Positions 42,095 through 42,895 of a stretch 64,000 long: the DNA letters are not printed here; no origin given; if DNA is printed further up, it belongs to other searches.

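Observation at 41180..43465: Four tandem ~165-aa unassigned beta-sandwich-like modules with PT linkers in a 1761-aa secreted lyase; the repeats are also visible at DNA level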

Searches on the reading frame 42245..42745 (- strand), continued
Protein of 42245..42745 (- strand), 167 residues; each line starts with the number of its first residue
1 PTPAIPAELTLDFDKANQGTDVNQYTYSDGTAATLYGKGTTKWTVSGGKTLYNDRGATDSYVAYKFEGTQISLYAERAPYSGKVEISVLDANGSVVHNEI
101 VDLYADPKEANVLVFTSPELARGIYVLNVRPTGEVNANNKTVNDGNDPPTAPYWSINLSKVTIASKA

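Call 66: search_protein_families(library=pfam, alignment_id=A6, max_evalue=0.00001)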
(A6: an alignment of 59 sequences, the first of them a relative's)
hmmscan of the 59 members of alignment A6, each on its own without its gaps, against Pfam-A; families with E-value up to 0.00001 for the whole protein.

A. member 1, P0039 (889 aa): 1 family
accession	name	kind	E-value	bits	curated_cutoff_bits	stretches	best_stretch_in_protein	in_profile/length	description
PF00395.25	SLH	-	7.4e-38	128.7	20.8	3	167-208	2-42/44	S-layer homology domain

B. families by the number of members that match (of 59 scanned): 46 families (the first 25 are shown)
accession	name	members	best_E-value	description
PF17996.7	CE2_N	32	6.8e-28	Carbohydrate esterase 2 N-terminal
PF00150.24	Cellulase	5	2.3e-26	Cellulase (glycosyl hydrolase family 5)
PF00041.27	fn3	5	2.4e-20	Fibronectin type III domain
PF00963.24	Cohesin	4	2.4e-12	Cohesin domain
PF02368.24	Big_2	3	2.8e-51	Bacterial Ig-like domain (group 2)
PF00395.25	SLH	3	1.7e-39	S-layer homology domain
PF02836.23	Glyco_hydro_2_C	3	7.4e-32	Glycosyl hydrolases family 2, TIM barrel domain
PF07833.16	Cu_amine_oxidN1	3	6.7e-28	Copper amine oxidase N-terminal domain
PF00754.31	F5_F8_type_C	3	7.2e-27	F5/8 type C domain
PF22633.2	F5_F8_type_C_2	3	1e-25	NedA-like, galactose-binding domain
PF22842.2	Pel9A-like_beta_helix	3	1e-07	Pel9A-like, right handed beta helix region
PF00728.28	Glyco_hydro_20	2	3.3e-72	Glycosyl hydrolase family 20, catalytic domain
PF14587.12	Glyco_hydr_30_2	2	1e-37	O-Glycosyl hydrolase family 30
PF04616.20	Glyco_hydro_43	2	3e-36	Glycosyl hydrolases family 43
PF02838.20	Glyco_hydro_20b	2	4.5e-26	Glycosyl hydrolase family 20, domain 2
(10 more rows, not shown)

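Call 69: search_solved_structures(query=A2, max_evalue=10)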
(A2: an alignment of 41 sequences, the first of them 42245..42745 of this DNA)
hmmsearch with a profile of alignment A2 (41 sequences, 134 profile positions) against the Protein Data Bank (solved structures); distinct sequences matched with E-value up to 10: 8.
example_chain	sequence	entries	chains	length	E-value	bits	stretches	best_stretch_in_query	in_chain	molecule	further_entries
3nqh_A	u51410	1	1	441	1.4e-10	44.2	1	28-119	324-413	Glycosyl hydrolase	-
5t1d_H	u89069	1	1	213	0.88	12.6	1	16-75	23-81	E1D1 IgG2a heavy chain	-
7ouu_A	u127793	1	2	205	1.1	12.2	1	67-125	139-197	Isoform 2 of Filamin-C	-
7u63_H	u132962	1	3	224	1.4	12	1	16-69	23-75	HY2-A12 Fab Heavy Chain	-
7ouv_A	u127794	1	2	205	1.4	12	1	67-125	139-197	Isoform 2 of Filamin-C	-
1yee_H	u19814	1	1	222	1.9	11.5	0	23-66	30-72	IGG2A FAB FRAGMENT (D2.5)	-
5uhy_H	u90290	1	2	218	2.7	11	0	18-67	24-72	ZV67 Fab chain 2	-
5kvg_H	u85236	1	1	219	2.8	10.9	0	18-67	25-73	ZV-67 Antibody Fab Heavy Chain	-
